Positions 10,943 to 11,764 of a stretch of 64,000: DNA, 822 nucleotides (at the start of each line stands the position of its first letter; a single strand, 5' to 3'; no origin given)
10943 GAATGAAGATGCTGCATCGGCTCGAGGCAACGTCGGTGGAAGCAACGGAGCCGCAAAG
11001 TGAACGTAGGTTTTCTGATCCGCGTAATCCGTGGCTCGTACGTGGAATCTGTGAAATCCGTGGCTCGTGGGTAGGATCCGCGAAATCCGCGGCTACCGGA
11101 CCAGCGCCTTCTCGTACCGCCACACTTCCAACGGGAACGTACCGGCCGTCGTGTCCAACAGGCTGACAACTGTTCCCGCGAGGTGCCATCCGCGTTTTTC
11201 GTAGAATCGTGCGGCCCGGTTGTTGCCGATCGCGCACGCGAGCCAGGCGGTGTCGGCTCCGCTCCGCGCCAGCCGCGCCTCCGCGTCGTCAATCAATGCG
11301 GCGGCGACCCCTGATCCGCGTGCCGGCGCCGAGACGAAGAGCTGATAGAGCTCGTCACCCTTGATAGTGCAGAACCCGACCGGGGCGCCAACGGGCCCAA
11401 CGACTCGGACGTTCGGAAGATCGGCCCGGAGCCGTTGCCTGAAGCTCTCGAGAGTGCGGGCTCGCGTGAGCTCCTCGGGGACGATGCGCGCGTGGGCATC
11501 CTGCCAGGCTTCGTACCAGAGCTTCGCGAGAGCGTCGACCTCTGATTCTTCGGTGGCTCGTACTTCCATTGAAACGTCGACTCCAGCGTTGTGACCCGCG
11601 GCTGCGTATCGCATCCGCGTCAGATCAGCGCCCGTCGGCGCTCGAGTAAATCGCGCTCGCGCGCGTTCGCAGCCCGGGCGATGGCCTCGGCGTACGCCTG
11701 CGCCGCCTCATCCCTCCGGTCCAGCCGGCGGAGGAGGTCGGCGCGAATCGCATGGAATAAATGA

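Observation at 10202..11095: A composite inverted-repeat element split by a ~690-bp low-GC cargo carrying an orphan ORF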

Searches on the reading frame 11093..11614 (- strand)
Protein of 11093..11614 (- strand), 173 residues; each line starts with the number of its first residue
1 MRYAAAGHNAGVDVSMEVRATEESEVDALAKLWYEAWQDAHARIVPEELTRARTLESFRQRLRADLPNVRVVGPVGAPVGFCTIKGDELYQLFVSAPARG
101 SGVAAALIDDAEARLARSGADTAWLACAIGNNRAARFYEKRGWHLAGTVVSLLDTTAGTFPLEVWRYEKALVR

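Call 11: search_protein_families(library=pfam, proteins=[window:11093-11614:-], max_evalue=0.01)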
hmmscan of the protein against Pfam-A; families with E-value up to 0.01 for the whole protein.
window:11093-11614:- (173 aa): 5 families
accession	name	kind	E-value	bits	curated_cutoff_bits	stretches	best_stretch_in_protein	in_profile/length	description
PF00583.31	Acetyltransf_1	-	5e-11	43.3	20.7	1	71-143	37-116/116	Acetyltransferase (GNAT) family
PF13508.13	Acetyltransf_7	-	8e-09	36.2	27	1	76-144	12-83/84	Acetyltransferase (GNAT) domain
PF13673.13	Acetyltransf_10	-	2.7e-07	31.1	23.6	1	75-146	39-110/128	Acetyltransferase (GNAT) domain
PF13527.13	Acetyltransf_9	-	3.8e-05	24.1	25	0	94-145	80-126/127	Acetyltransferase (GNAT) domain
PF08445.16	FR47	-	0.00046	20.6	22.1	1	86-145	21-79/86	FR47-like protein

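Call 94: find_homologous_proteins(query=window:11096-11614:-, max_evalue=1e-30)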
Query window:11096-11614:- (173 aa): 4654 proteins with E <= 1e-30 among 5406 candidates; the best 120 are listed.
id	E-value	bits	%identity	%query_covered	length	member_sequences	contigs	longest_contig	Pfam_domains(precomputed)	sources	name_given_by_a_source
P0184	1.2e-98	346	100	91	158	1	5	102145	PF13673.14,PF13508.14,PF13527.14,PF00583.32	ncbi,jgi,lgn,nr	ncbi:MAG TPA: GNAT family N-acetyltransferase [Vicinamibacterales bacterium]|jgi:GNAT superfamily N-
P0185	2.3e-97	342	99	91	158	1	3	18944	PF13673.14,PF13508.14,PF13527.14,PF00583.32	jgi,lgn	jgi:GNAT superfamily N-acetyltransferase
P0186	1.5e-95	336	97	91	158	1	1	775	PF13673.14,PF13508.14,PF00583.32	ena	-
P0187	8.7e-95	333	97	91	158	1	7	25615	PF13673.14,PF13508.14,PF13527.14,PF00583.32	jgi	jgi:GNAT superfamily N-acetyltransferase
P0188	1.9e-94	332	96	91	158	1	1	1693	PF13673.14,PF13508.14,PF13527.14,PF00583.32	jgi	jgi:GNAT superfamily N-acetyltransferase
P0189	7.4e-94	330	96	91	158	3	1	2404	PF13673.14,PF13508.14,PF13527.14,PF00583.32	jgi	jgi:GNAT superfamily N-acetyltransferase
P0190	3.3e-91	322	92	91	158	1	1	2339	PF13673.14,PF13508.14,PF13527.14,PF00583.32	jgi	jgi:GNAT superfamily N-acetyltransferase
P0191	7.3e-91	321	91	92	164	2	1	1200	PF13673.14,PF13508.14,PF00583.32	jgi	jgi:GNAT superfamily N-acetyltransferase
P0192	2.2e-88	313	88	91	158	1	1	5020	PF13673.14,PF13508.14,PF00583.32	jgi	jgi:GNAT superfamily N-acetyltransferase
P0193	1.3e-87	310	88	91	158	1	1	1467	PF13673.14,PF13508.14,PF13527.14,PF00583.32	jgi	jgi:GNAT superfamily N-acetyltransferase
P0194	3.6e-87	309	87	91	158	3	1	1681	PF13673.14,PF13508.14,PF13527.14,PF00583.32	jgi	jgi:ribosomal protein S18 acetylase RimI-like enzyme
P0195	1.5e-86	307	86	92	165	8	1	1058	PF13673.14,PF13508.14,PF00583.32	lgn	-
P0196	2.4e-86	306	87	90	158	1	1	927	PF13673.14,PF13508.14,PF13527.14,PF00583.32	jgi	jgi:GNAT superfamily N-acetyltransferase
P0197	1.3e-85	304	86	91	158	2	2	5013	PF13673.14,PF13508.14,PF00583.32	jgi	jgi:GNAT superfamily N-acetyltransferase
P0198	3.8e-85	302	82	94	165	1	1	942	PF13673.14,PF13508.14,PF13527.14,PF00583.32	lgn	-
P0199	4.2e-84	299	85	91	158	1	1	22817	PF13673.14,PF13508.14,PF13527.14,PF00583.32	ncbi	-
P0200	5.0e-84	298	82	94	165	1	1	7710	PF13673.14,PF13508.14,PF13527.14,PF00583.32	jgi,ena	-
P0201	2.8e-83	296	83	92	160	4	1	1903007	PF13673.14,PF13508.14,PF13527.14,PF00583.32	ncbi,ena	-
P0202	2.7e-82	293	85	90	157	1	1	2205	PF13673.14,PF00583.32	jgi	jgi:GNAT superfamily N-acetyltransferase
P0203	2.0e-81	290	84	91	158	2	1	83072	PF13673.14,PF13508.14,PF00583.32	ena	-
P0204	1.7e-77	277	78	92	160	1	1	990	PF13673.14,PF13508.14,PF00583.32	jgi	jgi:GNAT superfamily N-acetyltransferase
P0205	1.0e-75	271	77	90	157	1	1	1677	PF13673.14,PF13508.14,PF00583.32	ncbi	-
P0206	1.4e-75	271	78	90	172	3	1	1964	PF13673.14,PF13508.14,PF00583.32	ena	-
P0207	3.0e-75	270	73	94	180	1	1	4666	PF13673.14,PF13508.14,PF00583.32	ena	-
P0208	5.9e-75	269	76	92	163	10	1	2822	PF13673.14,PF13508.14,PF00583.32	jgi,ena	-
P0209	8.1e-75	268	77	91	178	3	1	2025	PF13673.14,PF13508.14,PF00583.32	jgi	jgi:GNAT superfamily N-acetyltransferase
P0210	2.0e-74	267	77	91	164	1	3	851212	PF13673.14,PF13508.14,PF00583.32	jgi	jgi:ribosomal protein S18 acetylase RimI-like enzyme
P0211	2.6e-74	267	77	91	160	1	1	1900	PF13673.14,PF13508.14,PF08445.17,PF00583.32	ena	-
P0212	2.6e-74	267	75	91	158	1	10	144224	PF13673.14,PF13508.14,PF13527.14,PF00583.32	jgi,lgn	jgi:ribosomal protein S18 acetylase RimI-like enzyme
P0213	6.5e-74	266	77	90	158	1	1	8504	PF13673.14,PF13508.14,PF00583.32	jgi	jgi:GNAT superfamily N-acetyltransferase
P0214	1.3e-73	265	74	91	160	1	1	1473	PF13673.14,PF13508.14,PF13527.14,PF00583.32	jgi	-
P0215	1.4e-73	264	76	91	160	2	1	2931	PF13673.14,PF13508.14,PF00583.32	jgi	jgi:GNAT superfamily N-acetyltransferase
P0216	1.5e-73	264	75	91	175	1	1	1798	PF13673.14,PF13508.14,PF00583.32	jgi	jgi:ribosomal protein S18 acetylase RimI-like enzyme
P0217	3.8e-73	263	74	92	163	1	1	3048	PF13673.14,PF13508.14,PF13527.14,PF00583.32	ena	-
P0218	4.4e-73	263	75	91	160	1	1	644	PF13673.14,PF13508.14,PF00583.32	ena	-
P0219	4.7e-73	263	75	91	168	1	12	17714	PF13673.14,PF13508.14,PF13527.14,PF00583.32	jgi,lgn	jgi:GNAT superfamily N-acetyltransferase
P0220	5.4e-73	263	75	91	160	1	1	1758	PF13673.14,PF13508.14,PF00583.32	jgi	jgi:GNAT superfamily N-acetyltransferase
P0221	6.1e-73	262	74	91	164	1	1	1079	PF13673.14,PF13508.14,PF00583.32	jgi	jgi:GNAT superfamily N-acetyltransferase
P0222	6.4e-73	262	72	94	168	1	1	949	PF13673.14,PF13508.14,PF00583.32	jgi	jgi:GNAT superfamily N-acetyltransferase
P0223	6.7e-73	262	73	91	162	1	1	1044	PF13673.14,PF13508.14,PF00583.32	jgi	jgi:ribosomal protein S18 acetylase RimI-like enzyme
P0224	8.4e-73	262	74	91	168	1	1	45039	PF13673.14,PF13508.14,PF08445.17,PF00583.32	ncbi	-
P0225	9.0e-73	262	75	91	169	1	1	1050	PF13673.14,PF13508.14,PF00583.32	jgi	jgi:GNAT superfamily N-acetyltransferase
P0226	9.1e-73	262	76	91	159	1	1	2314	PF13673.14,PF13508.14,PF13527.14,PF00583.32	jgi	jgi:ribosomal protein S18 acetylase RimI-like enzyme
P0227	9.2e-73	262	76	90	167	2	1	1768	PF13673.14,PF13508.14,PF00583.32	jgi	jgi:GNAT superfamily N-acetyltransferase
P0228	1.2e-72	261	77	89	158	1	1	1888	PF13673.14,PF13508.14,PF00583.32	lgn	-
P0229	1.3e-72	261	76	90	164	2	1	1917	PF13673.14,PF13508.14,PF00583.32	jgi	jgi:ribosomal protein S18 acetylase RimI-like enzyme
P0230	1.3e-72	261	73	92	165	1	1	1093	PF13673.14,PF13508.14,PF00583.32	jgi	jgi:GNAT superfamily N-acetyltransferase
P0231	1.4e-72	261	76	90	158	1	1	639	PF13673.14,PF13508.14,PF00583.32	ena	-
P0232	1.8e-72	261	76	91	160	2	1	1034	PF13673.14,PF13508.14,PF00583.32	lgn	-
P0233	2.0e-72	261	75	91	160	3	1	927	PF13673.14,PF13508.14,PF08445.17,PF00583.32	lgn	-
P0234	2.0e-72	261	74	92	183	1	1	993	PF13673.14,PF13508.14,PF00583.32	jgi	jgi:GNAT superfamily N-acetyltransferase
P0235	2.1e-72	261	77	89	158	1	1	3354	PF13673.14,PF13508.14,PF00583.32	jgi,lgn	jgi:GNAT superfamily N-acetyltransferase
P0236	2.2e-72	261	75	91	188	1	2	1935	PF13673.14,PF13508.14,PF00583.32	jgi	-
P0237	2.2e-72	261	75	91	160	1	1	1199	PF13673.14,PF13508.14,PF00583.32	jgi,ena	-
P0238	2.5e-72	260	76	90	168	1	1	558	PF13673.14,PF13508.14,PF00583.32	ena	-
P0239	2.8e-72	260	75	90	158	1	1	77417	PF13673.14,PF13508.14,PF00583.32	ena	-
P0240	2.9e-72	260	73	91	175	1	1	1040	PF13673.14,PF13508.14,PF13527.14,PF00583.32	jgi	jgi:ribosomal protein S18 acetylase RimI-like enzyme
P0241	3.0e-72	260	73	91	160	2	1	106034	PF13673.14,PF13508.14,PF00583.32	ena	-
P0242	3.3e-72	260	74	91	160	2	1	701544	PF13673.14,PF13508.14,PF00583.32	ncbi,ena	-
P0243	5.5e-72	259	71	92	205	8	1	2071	PF13673.14,PF13508.14,PF00583.32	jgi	jgi:GNAT superfamily N-acetyltransferase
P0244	6.3e-72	259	73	91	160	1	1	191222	PF13673.14,PF13508.14,PF00583.32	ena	-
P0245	6.3e-72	259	68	99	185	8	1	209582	PF13673.14,PF13508.14,PF00583.32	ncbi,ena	-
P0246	7.3e-72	259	74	91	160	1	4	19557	PF13673.14,PF13508.14,PF00583.32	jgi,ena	jgi:ribosomal protein S18 acetylase RimI-like enzyme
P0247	7.3e-72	259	74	91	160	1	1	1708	PF13673.14,PF13508.14,PF00583.32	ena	-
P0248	7.5e-72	259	72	91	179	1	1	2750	PF13673.14,PF13508.14,PF00583.32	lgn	-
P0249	7.6e-72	259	73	91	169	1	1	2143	PF13673.14,PF13508.14,PF08445.17,PF00583.32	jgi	jgi:GNAT superfamily N-acetyltransferase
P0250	7.6e-72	259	75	91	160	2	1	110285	PF13673.14,PF13508.14,PF00583.32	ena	-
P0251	8.6e-72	259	75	91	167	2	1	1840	PF13673.14,PF13508.14,PF00583.32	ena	-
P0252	8.6e-72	259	72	91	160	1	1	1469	PF13673.14,PF13508.14,PF00583.32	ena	-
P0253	1.0e-71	258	74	90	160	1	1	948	PF13673.14,PF13508.14,PF08445.17,PF00583.32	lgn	-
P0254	1.0e-71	258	72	90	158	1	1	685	PF13673.14,PF13508.14,PF00583.32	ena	-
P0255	1.2e-71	258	70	94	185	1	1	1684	PF13673.14,PF13508.14,PF00583.32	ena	-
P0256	1.5e-71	258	73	91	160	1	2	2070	PF13673.14,PF13508.14,PF00583.32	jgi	jgi:GNAT superfamily N-acetyltransferase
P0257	1.8e-71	258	73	91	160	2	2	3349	PF13673.14,PF13508.14,PF13527.14,PF00583.32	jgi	jgi:ribosomal protein S18 acetylase RimI-like enzyme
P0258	1.9e-71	257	73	92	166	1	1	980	PF13673.14,PF13508.14,PF00583.32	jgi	jgi:GNAT superfamily N-acetyltransferase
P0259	2.6e-71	257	74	90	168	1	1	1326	PF13673.14,PF13508.14,PF13527.14,PF00583.32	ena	-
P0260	2.6e-71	257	72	92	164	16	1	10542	PF13673.14,PF13508.14,PF00583.32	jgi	jgi:ribosomal protein S18 acetylase RimI-like enzyme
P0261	3.1e-71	257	74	91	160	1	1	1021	PF13673.14,PF13508.14,PF00583.32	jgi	jgi:GNAT superfamily N-acetyltransferase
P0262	3.2e-71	257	74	91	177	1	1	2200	PF13673.14,PF13508.14,PF00583.32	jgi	jgi:GNAT superfamily N-acetyltransferase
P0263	3.4e-71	257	76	90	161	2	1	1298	PF13673.14,PF13508.14,PF00583.32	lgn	-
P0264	3.5e-71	257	73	91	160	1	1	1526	PF13673.14,PF13508.14,PF00583.32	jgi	jgi:GNAT superfamily N-acetyltransferase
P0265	3.9e-71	256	75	90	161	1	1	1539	PF13673.14,PF13508.14,PF08445.17,PF00583.32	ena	-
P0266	4.0e-71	256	76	91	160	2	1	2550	PF13673.14,PF13508.14,PF13527.14,PF00583.32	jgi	jgi:GNAT superfamily N-acetyltransferase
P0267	4.2e-71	256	73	91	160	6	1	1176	PF13673.14,PF13508.14,PF08445.17,PF00583.32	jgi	jgi:Acetyltransferases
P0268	4.4e-71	256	73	91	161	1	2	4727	PF13673.14,PF13508.14,PF00583.32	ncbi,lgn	ncbi:MAG: GNAT family N-acetyltransferase [Vicinamibacterales bacterium]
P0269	4.7e-71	256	72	90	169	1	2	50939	PF13673.14,PF13508.14,PF13527.14,PF00583.32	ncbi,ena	-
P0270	4.9e-71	256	71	92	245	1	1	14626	PF13673.14,PF13508.14,PF00583.32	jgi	jgi:GNAT superfamily N-acetyltransferase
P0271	5.0e-71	256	73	91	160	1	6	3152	PF13673.14,PF13508.14,PF00583.32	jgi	jgi:GNAT superfamily N-acetyltransferase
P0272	5.3e-71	256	75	91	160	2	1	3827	PF13673.14,PF13508.14,PF08445.17,PF00583.32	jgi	jgi:GNAT superfamily N-acetyltransferase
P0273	5.6e-71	256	72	91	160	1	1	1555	PF13673.14,PF13508.14,PF08445.17,PF00583.32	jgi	jgi:GNAT superfamily N-acetyltransferase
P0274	8.0e-71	255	70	92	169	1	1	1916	PF13673.14,PF13508.14,PF00583.32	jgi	jgi:GNAT superfamily N-acetyltransferase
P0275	8.1e-71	255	73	91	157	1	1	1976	PF13673.14,PF13508.14,PF00583.32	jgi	jgi:GNAT superfamily N-acetyltransferase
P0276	8.4e-71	255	71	91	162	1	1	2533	PF13673.14,PF13508.14,PF00583.32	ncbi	ncbi:MAG: GNAT family N-acetyltransferase [Vicinamibacterales bacterium]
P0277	8.9e-71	255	71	91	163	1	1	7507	PF13673.14,PF13508.14,PF13527.14,PF00583.32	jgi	jgi:ribosomal protein S18 acetylase RimI-like enzyme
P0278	1.0e-70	255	74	90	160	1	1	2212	PF13673.14,PF13508.14,PF00583.32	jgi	jgi:GNAT superfamily N-acetyltransferase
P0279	1.0e-70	255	74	90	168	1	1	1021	PF13673.14,PF13508.14,PF08445.17,PF00583.32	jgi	jgi:ribosomal protein S18 acetylase RimI-like enzyme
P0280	1.0e-70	255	73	94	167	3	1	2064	PF13673.14,PF13508.14,PF08445.17,PF13527.14,PF00583.32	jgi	jgi:ribosomal protein S18 acetylase RimI-like enzyme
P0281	1.3e-70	255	73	91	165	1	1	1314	PF13673.14,PF13508.14,PF00583.32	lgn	-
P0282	1.4e-70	255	72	90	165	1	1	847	PF13673.14,PF13508.14,PF13527.14,PF00583.32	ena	-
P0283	1.5e-70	255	73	90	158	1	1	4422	PF13673.14,PF13508.14,PF00583.32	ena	-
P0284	1.6e-70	254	75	91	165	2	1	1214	PF13673.14,PF13508.14,PF00583.32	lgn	-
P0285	1.6e-70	254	75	90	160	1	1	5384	PF13673.14,PF13508.14,PF13527.14,PF00583.32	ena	-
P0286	1.7e-70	254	73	91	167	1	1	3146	PF13673.14,PF13508.14,PF00583.32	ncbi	-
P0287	1.8e-70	254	75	89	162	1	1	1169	PF13673.14,PF13508.14,PF00583.32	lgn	-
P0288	1.8e-70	254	73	91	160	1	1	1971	PF13673.14,PF13508.14,PF00583.32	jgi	jgi:GNAT superfamily N-acetyltransferase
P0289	1.9e-70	254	72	91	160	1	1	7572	PF13673.14,PF13508.14,PF08445.17,PF00583.32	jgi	jgi:ribosomal protein S18 acetylase RimI-like enzyme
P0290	1.9e-70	254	70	92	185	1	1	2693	PF13673.14,PF13508.14,PF00583.32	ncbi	-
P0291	2.0e-70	254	73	91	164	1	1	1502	PF13673.14,PF13508.14,PF00583.32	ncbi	-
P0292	2.0e-70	254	73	90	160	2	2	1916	PF13673.14,PF13508.14,PF00583.32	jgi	jgi:ribosomal protein S18 acetylase RimI-like enzyme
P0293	2.1e-70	254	74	90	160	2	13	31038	PF13673.14,PF13508.14,PF00583.32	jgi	jgi:GNAT superfamily N-acetyltransferase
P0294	2.2e-70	254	74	90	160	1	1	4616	PF13673.14,PF13508.14,PF13527.14,PF00583.32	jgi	jgi:ribosomal protein S18 acetylase RimI-like enzyme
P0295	2.5e-70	254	74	90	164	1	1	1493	PF13673.14,PF13508.14,PF13527.14,PF00583.32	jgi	jgi:GNAT superfamily N-acetyltransferase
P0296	2.5e-70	254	70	93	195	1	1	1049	PF13673.14,PF13508.14,PF00583.32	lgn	-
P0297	2.6e-70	254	74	90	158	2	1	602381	PF13673.14,PF13508.14,PF00583.32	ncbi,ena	-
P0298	2.6e-70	254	75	90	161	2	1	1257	PF13673.14,PF13508.14,PF00583.32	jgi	jgi:GNAT superfamily N-acetyltransferase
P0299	2.7e-70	254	74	90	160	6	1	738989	PF13673.14,PF13508.14,PF00583.32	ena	-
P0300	2.8e-70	254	73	90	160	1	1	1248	PF13673.14,PF13508.14,PF00583.32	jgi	-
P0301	2.8e-70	254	72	91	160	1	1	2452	PF13673.14,PF13508.14,PF00583.32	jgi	jgi:GNAT superfamily N-acetyltransferase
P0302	2.9e-70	254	71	91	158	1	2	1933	PF13673.14,PF13508.14,PF00583.32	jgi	jgi:ribosomal protein S18 acetylase RimI-like enzyme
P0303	3.1e-70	254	73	91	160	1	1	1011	PF13673.14,PF13508.14,PF00583.32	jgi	-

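Call 95: find_encoding_contigs(protein=P0187, flank=4000, max_places=3)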
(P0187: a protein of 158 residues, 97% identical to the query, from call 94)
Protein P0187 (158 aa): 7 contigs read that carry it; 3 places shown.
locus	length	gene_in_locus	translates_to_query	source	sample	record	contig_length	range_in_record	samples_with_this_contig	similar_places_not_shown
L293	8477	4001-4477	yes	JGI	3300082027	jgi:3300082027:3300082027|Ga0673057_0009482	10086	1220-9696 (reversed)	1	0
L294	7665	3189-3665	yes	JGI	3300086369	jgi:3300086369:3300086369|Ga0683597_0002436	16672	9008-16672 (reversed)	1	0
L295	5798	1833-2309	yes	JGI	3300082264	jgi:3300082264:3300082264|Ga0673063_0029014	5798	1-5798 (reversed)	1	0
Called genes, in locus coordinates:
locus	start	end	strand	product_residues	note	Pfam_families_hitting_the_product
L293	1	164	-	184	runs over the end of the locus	?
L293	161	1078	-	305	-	PF01136:Peptidase_U32 (weak)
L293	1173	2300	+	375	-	PF01263:Aldose_epim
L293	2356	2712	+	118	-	PF03795:YCII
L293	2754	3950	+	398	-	PF04542:Sigma70_r2, PF08281:Sigma70_r4_2, PF20239:DUF6596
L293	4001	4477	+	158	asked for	PF13527:Acetyltransf_9 (faint), PF00583:Acetyltransf_1, PF13673:Acetyltransf_10, PF13508:Acetyltransf_7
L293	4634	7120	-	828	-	PF07944:Beta-AFase-like_GH127_cat, PF20736:Glyco_hydro127M, PF20737:Glyco_hydro127C, PF00754:F5_F8_type_C (faint)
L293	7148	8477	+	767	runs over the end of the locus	PF01055:Glyco_hydro_31_2nd, PF21365:Glyco_hydro_31_3rd, PF17137:DUF5110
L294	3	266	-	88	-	?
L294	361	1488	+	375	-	PF01263:Aldose_epim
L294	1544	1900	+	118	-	PF03795:YCII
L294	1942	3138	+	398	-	PF04542:Sigma70_r2, PF08281:Sigma70_r4_2, PF20239:DUF6596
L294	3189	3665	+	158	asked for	PF13527:Acetyltransf_9 (faint), PF00583:Acetyltransf_1, PF13673:Acetyltransf_10, PF13508:Acetyltransf_7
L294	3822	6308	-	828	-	PF07944:Beta-AFase-like_GH127_cat, PF20736:Glyco_hydro127M, PF20737:Glyco_hydro127C, PF00754:F5_F8_type_C (faint)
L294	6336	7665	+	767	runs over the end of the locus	PF01055:Glyco_hydro_31_2nd, PF21365:Glyco_hydro_31_3rd, PF17137:DUF5110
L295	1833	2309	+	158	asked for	PF13527:Acetyltransf_9 (faint), PF00583:Acetyltransf_1, PF13673:Acetyltransf_10, PF13508:Acetyltransf_7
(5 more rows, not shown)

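Call 96: find_encoding_contigs(protein=P0199, flank=4000, max_places=2)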
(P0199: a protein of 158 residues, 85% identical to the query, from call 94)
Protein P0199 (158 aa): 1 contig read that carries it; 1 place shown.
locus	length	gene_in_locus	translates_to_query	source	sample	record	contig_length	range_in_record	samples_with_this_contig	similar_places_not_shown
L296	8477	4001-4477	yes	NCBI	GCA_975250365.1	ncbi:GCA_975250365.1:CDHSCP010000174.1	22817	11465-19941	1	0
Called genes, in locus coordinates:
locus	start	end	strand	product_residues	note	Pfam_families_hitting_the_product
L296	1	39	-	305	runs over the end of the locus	PF01136:Peptidase_U32 (weak)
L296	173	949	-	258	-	PF00106:adh_short, PF08659:KR, PF01370:Epimerase (weak), PF13561:adh_short_C2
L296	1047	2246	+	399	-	PF01263:Aldose_epim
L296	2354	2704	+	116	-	PF03795:YCII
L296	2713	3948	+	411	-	PF04542:Sigma70_r2, PF08281:Sigma70_r4_2 (weak), PF20239:DUF6596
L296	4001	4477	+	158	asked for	PF13527:Acetyltransf_9 (faint), PF00583:Acetyltransf_1, PF13673:Acetyltransf_10, PF13508:Acetyltransf_7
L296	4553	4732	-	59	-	-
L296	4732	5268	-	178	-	PF05163:DinB, PF12867:DinB_2 (weak)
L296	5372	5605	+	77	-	-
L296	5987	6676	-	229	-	PF09929:DUF2161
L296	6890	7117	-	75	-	-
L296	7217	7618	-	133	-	PF12680:SnoaL_2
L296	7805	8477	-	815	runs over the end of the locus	PF07944:Beta-AFase-like_GH127_cat, PF20736:Glyco_hydro127M, PF20737:Glyco_hydro127C, PF00754:F5_F8_type_C (weak)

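Call 97: find_encoding_contigs(protein=P0201, flank=4000, max_places=2)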
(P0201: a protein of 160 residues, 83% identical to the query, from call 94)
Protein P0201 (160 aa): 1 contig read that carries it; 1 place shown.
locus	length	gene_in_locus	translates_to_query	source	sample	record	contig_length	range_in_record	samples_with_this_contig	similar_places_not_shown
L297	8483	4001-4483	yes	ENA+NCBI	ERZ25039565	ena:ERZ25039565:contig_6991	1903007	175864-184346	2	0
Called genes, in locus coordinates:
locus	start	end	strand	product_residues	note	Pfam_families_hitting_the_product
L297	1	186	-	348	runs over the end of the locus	PF00171:Aldedh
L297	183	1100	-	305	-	PF01136:Peptidase_U32 (weak)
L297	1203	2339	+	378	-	PF01263:Aldose_epim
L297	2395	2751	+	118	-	PF03795:YCII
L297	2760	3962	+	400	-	PF04542:Sigma70_r2, PF08281:Sigma70_r4_2, PF20239:DUF6596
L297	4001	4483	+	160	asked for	PF13527:Acetyltransf_9 (faint), PF00583:Acetyltransf_1, PF13673:Acetyltransf_10, PF13508:Acetyltransf_7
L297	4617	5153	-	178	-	PF05163:DinB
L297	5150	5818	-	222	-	PF09929:DUF2161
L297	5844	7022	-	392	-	-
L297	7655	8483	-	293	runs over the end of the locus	PF20736:Glyco_hydro127M (weak), PF20737:Glyco_hydro127C, PF00754:F5_F8_type_C (weak)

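Call 98: find_encoding_contigs(protein=P0203, flank=4000, max_places=2)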
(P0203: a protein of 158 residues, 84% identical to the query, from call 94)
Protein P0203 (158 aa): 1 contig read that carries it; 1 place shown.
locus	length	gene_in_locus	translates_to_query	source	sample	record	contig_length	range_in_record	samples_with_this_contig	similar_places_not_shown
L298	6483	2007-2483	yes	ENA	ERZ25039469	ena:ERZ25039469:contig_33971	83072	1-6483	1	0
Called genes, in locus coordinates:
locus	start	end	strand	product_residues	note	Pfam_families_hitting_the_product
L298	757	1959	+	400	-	PF04542:Sigma70_r2, PF08281:Sigma70_r4_2, PF20239:DUF6596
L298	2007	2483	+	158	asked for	PF00583:Acetyltransf_1, PF13673:Acetyltransf_10 (weak), PF13508:Acetyltransf_7 (weak)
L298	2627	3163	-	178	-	PF05163:DinB, PF12867:DinB_2 (weak)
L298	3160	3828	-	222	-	PF09929:DUF2161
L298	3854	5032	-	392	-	-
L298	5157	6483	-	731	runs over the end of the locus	PF07944:Beta-AFase-like_GH127_cat, PF20736:Glyco_hydro127M, PF20737:Glyco_hydro127C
